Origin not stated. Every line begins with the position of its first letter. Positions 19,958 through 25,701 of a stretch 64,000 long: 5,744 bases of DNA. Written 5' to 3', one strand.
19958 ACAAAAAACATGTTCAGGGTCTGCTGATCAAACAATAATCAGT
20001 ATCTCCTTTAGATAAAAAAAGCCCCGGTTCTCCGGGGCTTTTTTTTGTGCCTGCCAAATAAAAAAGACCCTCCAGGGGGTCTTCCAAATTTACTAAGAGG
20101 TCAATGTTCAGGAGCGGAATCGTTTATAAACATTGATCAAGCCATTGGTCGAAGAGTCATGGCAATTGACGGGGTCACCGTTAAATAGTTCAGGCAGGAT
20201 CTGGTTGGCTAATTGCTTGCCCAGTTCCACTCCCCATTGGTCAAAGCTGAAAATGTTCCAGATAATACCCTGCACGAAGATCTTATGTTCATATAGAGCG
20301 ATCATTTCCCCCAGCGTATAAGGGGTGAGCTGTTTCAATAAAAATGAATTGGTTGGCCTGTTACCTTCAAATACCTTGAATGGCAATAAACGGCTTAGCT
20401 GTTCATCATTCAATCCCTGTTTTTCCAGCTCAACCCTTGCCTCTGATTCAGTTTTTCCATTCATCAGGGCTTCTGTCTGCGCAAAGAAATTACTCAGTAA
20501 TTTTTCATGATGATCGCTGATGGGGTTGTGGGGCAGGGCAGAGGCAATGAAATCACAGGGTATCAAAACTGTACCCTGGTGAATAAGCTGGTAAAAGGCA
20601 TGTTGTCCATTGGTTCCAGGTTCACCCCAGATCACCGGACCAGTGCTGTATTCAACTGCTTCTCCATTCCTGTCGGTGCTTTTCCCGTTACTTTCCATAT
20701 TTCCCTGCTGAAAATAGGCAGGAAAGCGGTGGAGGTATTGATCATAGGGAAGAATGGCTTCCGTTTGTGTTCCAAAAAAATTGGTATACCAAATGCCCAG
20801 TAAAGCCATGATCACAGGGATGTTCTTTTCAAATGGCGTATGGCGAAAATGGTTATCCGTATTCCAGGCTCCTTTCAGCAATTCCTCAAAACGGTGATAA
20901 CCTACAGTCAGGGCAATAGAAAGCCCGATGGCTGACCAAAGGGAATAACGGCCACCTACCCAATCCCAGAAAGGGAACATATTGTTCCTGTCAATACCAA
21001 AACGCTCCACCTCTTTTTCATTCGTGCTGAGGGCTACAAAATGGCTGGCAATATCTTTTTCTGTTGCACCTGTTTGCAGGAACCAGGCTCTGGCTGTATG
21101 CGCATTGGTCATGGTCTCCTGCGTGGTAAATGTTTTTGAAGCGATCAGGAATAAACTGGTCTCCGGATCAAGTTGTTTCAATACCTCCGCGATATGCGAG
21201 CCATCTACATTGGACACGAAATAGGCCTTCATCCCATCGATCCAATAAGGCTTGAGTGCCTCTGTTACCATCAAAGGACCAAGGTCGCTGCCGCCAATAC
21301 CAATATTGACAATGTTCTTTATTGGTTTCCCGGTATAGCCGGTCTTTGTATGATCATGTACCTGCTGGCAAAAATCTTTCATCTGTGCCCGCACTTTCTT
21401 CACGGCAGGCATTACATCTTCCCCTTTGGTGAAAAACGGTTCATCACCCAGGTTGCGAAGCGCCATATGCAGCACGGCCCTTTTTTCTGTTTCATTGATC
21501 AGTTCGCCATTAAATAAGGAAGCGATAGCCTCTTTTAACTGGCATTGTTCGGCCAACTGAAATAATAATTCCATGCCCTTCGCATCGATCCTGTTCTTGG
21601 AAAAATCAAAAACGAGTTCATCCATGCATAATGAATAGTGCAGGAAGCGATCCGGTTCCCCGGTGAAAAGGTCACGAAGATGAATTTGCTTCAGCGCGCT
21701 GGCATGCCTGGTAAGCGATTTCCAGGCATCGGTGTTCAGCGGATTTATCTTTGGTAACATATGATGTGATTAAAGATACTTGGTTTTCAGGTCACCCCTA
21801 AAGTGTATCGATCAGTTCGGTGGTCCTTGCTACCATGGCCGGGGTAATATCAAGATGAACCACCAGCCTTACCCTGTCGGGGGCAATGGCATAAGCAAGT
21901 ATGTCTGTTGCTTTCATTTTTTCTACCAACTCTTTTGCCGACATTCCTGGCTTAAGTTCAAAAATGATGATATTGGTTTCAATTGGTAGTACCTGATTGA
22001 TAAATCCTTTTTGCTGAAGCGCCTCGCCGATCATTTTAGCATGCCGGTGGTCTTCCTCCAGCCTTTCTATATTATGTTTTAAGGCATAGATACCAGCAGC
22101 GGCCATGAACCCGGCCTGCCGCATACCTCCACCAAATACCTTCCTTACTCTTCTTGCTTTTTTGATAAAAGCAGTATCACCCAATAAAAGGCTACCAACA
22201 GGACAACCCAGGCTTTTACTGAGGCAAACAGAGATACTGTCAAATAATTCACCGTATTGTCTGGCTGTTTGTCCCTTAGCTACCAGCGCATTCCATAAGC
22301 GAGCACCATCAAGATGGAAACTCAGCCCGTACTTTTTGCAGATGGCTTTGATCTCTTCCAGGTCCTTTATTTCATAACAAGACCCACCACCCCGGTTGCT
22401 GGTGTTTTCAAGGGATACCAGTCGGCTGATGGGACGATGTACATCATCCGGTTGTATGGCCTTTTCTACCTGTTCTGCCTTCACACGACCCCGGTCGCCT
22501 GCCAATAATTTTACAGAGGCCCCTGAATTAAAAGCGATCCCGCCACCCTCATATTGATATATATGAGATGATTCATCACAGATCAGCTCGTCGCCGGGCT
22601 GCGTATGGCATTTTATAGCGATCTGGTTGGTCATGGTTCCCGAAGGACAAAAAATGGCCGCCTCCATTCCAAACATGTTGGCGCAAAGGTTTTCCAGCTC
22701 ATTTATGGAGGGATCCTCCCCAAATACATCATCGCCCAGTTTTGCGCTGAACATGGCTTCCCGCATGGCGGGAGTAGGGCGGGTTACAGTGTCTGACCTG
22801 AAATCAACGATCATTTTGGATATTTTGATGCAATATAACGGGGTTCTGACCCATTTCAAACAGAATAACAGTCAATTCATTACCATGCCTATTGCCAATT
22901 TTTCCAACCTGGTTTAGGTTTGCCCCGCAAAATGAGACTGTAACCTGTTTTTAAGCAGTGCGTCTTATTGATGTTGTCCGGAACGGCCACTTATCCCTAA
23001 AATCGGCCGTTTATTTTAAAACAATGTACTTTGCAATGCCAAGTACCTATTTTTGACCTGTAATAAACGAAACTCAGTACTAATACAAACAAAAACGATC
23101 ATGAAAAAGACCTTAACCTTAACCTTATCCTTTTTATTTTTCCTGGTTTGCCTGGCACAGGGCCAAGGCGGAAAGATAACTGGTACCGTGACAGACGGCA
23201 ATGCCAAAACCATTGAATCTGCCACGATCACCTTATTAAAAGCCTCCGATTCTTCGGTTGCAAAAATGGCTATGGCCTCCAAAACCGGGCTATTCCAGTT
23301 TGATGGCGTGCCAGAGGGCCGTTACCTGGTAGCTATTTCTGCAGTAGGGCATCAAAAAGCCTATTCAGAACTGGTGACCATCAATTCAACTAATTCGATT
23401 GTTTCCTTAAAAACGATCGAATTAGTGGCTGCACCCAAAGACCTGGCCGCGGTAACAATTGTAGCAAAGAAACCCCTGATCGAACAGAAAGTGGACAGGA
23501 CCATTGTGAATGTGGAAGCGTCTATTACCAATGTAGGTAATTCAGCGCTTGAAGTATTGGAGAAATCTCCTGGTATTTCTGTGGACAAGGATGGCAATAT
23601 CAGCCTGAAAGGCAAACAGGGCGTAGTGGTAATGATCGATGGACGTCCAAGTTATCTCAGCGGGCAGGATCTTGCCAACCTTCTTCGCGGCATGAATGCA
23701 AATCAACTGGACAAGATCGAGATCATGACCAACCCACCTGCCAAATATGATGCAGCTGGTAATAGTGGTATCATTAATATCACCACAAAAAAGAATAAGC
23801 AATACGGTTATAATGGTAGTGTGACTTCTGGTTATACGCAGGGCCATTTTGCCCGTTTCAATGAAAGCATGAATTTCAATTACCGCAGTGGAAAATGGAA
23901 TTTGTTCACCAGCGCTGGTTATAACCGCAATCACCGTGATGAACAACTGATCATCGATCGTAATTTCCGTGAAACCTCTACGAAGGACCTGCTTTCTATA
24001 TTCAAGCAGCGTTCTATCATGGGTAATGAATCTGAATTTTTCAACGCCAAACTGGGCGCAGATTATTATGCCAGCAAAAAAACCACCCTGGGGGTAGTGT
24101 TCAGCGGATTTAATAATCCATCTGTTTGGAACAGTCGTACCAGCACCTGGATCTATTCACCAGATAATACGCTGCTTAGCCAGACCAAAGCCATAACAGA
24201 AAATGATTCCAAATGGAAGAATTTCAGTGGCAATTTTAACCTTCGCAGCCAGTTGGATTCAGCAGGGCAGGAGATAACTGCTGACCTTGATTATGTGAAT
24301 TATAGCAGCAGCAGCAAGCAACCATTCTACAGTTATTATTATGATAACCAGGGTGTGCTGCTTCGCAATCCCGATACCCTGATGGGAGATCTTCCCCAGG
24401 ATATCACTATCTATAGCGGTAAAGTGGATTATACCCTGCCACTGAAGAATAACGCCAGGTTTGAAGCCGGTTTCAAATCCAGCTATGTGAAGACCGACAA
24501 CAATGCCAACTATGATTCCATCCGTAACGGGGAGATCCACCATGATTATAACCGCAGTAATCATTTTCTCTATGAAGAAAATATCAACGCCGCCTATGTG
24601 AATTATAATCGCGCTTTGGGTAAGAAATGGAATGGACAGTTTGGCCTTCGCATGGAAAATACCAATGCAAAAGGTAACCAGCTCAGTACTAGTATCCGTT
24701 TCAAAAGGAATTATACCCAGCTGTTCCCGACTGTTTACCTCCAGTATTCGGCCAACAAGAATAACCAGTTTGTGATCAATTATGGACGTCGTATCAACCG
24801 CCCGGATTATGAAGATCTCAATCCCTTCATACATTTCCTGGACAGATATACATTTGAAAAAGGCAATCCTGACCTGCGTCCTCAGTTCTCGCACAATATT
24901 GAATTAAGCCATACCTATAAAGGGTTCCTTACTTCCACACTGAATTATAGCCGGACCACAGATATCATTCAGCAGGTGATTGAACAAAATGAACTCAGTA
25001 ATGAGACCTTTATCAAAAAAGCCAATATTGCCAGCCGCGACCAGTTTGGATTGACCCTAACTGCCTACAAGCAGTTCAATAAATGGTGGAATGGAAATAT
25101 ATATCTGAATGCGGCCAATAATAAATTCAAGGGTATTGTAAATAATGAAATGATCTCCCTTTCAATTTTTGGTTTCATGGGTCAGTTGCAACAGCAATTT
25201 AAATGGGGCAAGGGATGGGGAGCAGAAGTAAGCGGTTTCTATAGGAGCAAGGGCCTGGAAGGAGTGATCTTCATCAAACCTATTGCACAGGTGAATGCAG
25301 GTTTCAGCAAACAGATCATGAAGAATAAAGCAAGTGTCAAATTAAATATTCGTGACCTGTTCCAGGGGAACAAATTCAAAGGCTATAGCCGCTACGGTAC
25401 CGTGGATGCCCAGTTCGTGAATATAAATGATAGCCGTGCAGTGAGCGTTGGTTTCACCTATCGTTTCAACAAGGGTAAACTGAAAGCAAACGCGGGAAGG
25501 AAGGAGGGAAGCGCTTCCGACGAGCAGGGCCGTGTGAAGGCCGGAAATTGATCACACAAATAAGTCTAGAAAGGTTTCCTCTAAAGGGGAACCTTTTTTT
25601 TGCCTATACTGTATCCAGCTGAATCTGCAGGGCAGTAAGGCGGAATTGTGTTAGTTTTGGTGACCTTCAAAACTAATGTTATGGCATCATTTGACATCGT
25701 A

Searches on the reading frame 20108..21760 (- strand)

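Call 96: search_protein_families(library=pfam, proteins=[window:20108-21760:-], max_evalue=0.001)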
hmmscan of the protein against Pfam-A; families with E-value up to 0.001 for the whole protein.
window:20108-21760:- (550 aa): 1 family
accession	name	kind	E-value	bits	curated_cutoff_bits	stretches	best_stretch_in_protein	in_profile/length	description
PF00342.24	PGI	-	2e-233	775.8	22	1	52-542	1-486/486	Phosphoglucose isomerase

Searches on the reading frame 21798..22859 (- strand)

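Call 96: search_protein_families(library=pfam, proteins=[window:21798-22859:-], max_evalue=0.001)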
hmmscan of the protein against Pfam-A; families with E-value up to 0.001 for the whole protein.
window:21798-22859:- (353 aa): 4 families
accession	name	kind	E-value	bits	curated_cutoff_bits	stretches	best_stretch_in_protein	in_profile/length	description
PF01212.27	Beta_elim_lyase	-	7.3e-102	341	27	1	19-297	1-280/288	Beta-eliminating lyase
PF00155.27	Aminotran_1_2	-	4.2e-06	26.6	19.7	1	32-334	22-346/361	Aminotransferase class I and II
PF00266.25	Aminotran_5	-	5.9e-06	25.9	21.5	1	53-187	46-178/371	Aminotransferase class-V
PF01041.23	DegT_DnrJ_EryC1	-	0.00029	20.6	19.8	0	43-187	17-148/360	DegT/DnrJ/EryC1/StrS aminotransferase family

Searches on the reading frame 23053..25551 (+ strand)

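Call 54: search_protein_families(library=pfam, proteins=[window:23053-25551:+], max_evalue=0.00001)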
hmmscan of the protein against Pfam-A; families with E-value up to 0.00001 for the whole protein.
window:23053-25551:+ (832 aa): 3 families
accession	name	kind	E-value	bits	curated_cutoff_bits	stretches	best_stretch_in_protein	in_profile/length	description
PF14905.12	OMP_b-brl_3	-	6.8e-114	381.5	27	1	400-803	2-408/408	Outer membrane protein beta-barrel family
PF00593.30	TonB_dep_Rec_b-barrel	-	8.2e-13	49.4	27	1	340-756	11-424/436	TonB dependent receptor-like, beta-barrel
PF13620.12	CarboxypepD_reg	-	5.6e-12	46.3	32.3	1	42-113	2-72/82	Carboxypeptidase regulatory-like domain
